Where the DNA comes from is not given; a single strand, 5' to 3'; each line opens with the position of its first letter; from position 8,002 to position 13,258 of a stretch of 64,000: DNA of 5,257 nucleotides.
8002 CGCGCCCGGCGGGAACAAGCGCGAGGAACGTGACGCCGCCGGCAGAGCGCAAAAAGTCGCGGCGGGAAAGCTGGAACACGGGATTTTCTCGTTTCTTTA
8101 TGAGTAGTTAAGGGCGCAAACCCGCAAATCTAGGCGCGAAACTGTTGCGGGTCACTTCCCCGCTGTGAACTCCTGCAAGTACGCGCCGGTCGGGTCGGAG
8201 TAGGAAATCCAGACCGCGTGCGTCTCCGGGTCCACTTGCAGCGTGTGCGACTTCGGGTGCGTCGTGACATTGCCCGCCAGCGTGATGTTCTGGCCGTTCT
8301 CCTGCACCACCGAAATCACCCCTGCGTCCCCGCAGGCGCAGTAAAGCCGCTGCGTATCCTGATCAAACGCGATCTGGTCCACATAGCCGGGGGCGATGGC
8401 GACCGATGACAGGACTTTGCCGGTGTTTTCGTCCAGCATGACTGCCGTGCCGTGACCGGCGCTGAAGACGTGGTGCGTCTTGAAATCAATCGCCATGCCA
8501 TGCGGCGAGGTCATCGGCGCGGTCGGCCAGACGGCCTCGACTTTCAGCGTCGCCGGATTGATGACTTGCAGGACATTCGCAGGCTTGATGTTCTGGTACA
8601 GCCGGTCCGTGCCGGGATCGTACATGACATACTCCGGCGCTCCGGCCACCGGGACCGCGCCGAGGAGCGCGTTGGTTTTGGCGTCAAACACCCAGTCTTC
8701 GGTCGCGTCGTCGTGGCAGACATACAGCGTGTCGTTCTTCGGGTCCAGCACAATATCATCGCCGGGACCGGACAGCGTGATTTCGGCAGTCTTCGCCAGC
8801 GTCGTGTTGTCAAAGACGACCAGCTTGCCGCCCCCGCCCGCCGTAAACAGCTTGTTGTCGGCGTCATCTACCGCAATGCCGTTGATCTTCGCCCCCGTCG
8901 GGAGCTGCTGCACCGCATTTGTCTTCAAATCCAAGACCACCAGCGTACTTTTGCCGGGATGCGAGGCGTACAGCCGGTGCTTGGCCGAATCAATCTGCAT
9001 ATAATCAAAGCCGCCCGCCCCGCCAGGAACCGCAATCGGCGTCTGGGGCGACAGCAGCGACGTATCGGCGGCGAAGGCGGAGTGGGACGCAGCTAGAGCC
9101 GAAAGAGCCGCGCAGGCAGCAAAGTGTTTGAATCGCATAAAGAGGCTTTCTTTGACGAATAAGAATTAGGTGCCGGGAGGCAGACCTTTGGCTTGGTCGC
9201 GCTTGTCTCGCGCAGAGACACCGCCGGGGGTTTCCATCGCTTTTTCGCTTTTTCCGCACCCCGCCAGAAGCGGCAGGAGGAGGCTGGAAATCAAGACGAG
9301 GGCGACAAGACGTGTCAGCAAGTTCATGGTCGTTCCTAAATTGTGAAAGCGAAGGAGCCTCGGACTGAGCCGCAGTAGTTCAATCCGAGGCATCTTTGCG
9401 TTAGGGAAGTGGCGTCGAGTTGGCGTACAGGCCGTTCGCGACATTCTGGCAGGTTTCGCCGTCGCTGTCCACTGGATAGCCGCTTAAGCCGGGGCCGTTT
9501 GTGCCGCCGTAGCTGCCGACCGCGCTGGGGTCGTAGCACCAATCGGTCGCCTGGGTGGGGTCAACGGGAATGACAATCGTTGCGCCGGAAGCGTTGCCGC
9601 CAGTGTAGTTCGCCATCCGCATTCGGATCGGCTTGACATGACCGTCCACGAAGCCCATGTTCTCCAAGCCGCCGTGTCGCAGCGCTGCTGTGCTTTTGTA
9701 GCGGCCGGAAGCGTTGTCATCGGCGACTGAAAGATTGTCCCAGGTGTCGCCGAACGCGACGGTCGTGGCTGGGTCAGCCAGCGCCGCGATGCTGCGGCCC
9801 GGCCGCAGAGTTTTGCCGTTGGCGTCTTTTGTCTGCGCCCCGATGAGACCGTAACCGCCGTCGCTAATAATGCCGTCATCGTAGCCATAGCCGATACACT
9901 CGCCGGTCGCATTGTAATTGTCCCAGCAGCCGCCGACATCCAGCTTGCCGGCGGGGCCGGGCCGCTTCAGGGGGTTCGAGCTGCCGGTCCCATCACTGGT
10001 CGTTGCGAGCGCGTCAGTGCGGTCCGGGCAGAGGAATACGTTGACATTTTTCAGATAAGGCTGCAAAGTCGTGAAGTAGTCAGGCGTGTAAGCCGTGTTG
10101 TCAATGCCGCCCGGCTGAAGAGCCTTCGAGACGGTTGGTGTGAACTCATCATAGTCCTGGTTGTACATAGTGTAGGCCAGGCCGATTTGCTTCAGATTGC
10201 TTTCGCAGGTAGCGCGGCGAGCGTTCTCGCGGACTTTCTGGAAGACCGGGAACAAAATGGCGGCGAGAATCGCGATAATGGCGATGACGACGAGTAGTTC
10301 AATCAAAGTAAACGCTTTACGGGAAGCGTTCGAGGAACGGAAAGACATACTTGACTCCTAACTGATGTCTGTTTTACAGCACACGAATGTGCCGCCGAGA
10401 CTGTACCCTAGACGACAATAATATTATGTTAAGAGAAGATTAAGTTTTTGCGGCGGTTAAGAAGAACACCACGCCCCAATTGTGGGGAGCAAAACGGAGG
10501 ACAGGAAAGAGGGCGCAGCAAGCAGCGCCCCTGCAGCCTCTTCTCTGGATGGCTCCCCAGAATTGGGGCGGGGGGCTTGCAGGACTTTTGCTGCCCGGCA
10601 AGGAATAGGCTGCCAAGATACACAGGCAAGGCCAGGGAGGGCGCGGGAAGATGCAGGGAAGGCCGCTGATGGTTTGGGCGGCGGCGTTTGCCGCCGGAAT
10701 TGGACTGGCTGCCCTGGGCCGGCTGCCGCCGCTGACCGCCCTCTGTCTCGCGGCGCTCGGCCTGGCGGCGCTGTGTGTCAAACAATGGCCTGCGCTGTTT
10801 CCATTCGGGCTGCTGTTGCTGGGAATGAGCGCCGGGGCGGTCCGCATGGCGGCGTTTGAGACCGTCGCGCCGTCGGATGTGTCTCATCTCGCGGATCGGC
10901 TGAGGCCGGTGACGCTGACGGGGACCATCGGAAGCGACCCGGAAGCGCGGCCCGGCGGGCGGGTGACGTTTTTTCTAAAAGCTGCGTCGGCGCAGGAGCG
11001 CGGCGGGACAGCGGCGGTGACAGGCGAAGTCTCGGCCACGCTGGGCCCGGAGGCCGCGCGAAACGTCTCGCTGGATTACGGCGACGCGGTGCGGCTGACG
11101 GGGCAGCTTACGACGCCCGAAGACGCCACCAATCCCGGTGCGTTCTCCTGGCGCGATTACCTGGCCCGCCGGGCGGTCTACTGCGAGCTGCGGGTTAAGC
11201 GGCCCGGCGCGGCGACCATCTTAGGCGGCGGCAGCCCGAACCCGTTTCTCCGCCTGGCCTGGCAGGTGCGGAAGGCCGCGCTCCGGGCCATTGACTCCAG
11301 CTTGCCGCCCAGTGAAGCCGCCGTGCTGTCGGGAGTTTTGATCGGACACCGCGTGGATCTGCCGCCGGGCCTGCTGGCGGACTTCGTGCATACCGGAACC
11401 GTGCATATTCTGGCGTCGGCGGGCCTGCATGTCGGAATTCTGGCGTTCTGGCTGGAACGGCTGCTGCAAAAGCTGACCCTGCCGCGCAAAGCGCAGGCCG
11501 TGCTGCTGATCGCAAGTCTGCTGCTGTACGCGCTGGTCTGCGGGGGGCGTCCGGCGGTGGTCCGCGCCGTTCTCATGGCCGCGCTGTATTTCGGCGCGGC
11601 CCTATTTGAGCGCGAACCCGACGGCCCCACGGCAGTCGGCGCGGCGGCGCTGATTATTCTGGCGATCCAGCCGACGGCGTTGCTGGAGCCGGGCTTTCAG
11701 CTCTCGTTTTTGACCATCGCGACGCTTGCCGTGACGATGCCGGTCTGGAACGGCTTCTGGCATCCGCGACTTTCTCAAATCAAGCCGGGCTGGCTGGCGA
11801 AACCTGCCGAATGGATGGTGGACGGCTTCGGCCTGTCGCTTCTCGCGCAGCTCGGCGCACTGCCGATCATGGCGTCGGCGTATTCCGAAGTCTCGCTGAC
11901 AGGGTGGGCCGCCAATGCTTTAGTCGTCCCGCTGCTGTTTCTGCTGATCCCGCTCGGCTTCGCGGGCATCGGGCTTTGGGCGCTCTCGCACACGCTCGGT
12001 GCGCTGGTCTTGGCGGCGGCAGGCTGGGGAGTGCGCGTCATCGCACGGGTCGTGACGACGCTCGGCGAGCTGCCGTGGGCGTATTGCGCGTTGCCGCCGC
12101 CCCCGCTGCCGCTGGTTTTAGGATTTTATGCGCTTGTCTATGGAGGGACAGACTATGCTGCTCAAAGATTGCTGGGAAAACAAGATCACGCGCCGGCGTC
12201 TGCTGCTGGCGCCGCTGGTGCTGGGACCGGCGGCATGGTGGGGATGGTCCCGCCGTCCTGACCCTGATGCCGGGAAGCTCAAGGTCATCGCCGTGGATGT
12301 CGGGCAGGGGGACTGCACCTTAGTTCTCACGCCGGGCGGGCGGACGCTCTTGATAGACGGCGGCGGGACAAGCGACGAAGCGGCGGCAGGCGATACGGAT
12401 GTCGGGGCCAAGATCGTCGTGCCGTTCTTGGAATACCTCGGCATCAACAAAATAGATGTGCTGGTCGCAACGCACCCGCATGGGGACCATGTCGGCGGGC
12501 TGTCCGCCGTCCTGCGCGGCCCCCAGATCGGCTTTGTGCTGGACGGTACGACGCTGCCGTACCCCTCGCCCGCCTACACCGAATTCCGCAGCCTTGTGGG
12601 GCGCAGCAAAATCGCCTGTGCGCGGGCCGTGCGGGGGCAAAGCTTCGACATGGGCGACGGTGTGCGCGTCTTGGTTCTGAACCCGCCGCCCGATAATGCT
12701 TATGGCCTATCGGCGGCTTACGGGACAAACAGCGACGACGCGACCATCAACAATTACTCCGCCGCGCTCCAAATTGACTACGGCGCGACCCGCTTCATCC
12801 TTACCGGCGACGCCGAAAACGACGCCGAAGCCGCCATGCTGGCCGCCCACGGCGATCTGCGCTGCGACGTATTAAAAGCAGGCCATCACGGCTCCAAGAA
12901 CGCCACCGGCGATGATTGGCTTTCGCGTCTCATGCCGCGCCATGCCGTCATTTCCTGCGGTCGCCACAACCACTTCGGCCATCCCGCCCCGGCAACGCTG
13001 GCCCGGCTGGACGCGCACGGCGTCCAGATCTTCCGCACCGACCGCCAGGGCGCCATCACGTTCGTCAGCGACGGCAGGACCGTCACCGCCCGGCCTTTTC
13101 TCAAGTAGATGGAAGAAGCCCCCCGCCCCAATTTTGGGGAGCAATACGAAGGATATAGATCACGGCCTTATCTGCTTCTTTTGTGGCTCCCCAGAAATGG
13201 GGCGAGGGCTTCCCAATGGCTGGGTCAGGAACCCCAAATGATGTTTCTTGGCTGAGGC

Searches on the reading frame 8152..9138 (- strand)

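Call 20: search_protein_families(library=pfam, proteins=[window:8152-9138:-], max_evalue=0.001)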
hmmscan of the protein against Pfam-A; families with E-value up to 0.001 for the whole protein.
window:8152-9138:- (328 aa): 1 family
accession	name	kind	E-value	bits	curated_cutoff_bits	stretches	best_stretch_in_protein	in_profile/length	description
PF25174.1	Beta-prop_THOC3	-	0.00049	19.6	305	1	83-308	47-268/272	THOC3 beta-propeller domain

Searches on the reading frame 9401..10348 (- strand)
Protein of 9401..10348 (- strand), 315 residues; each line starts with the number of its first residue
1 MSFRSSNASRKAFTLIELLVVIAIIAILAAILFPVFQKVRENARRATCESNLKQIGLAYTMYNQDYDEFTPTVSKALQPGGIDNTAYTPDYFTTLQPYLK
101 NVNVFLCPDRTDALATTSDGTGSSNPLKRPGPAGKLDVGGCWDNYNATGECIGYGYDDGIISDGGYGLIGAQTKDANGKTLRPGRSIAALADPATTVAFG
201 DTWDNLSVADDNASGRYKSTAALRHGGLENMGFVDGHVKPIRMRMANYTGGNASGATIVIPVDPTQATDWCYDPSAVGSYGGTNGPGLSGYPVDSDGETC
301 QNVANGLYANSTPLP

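Call 20: search_protein_families(library=pfam, proteins=[window:9401-10348:-], max_evalue=0.001)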
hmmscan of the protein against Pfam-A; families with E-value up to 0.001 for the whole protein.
window:9401-10348:- (315 aa): 2 families
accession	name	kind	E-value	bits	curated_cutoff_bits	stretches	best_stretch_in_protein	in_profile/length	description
PF07596.16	SBP_bac_10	-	6.4e-12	46.5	23.3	1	37-69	1-33/268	Protein of unknown function (DUF1559)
PF07963.17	N_methyl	-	2.5e-08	33.6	21.2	1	9-33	3-27/27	Prokaryotic N-terminal methylation motif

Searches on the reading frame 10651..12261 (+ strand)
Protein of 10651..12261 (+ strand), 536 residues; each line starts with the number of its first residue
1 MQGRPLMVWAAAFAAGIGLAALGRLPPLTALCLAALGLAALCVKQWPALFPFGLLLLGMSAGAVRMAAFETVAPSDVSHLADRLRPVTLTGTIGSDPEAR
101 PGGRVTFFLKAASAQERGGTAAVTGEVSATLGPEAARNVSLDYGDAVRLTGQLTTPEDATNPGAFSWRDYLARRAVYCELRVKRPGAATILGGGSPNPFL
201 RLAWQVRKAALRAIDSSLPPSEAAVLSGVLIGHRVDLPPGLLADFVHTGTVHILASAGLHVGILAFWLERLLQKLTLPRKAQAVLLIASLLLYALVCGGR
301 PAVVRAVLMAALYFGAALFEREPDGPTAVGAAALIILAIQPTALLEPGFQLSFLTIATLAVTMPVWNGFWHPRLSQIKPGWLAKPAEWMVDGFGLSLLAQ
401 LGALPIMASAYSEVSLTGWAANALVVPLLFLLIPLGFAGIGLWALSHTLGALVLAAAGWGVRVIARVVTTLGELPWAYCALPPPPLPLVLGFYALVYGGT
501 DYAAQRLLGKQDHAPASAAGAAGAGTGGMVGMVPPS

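Call 20: search_protein_families(library=pfam, proteins=[window:10651-12261:+], max_evalue=0.001)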
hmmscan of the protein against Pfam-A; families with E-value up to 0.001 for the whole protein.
window:10651-12261:+ (536 aa): 2 families
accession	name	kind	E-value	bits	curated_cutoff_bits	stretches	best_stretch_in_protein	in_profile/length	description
PF03772.21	Competence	-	1.2e-51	176.1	23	1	230-497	2-261/270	Competence protein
PF13567.11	DUF4131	-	3.1e-25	89.2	31.6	1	27-184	7-161/165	Domain of unknown function (DUF4131)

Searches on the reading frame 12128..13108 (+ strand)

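Call 20: search_protein_families(library=pfam, proteins=[window:12128-13108:+], max_evalue=0.001)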
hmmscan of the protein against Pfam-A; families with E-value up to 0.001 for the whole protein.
window:12128-13108:+ (326 aa): 2 families
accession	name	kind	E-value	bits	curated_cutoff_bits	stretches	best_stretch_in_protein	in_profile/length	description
PF00753.33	Lactamase_B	-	2.7e-19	70.3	22.7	1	57-278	2-195/196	Metallo-beta-lactamase superfamily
PF12706.13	Lactamase_B_2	-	0.00045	20.3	27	0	105-230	27-144/200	Beta-lactamase superfamily domain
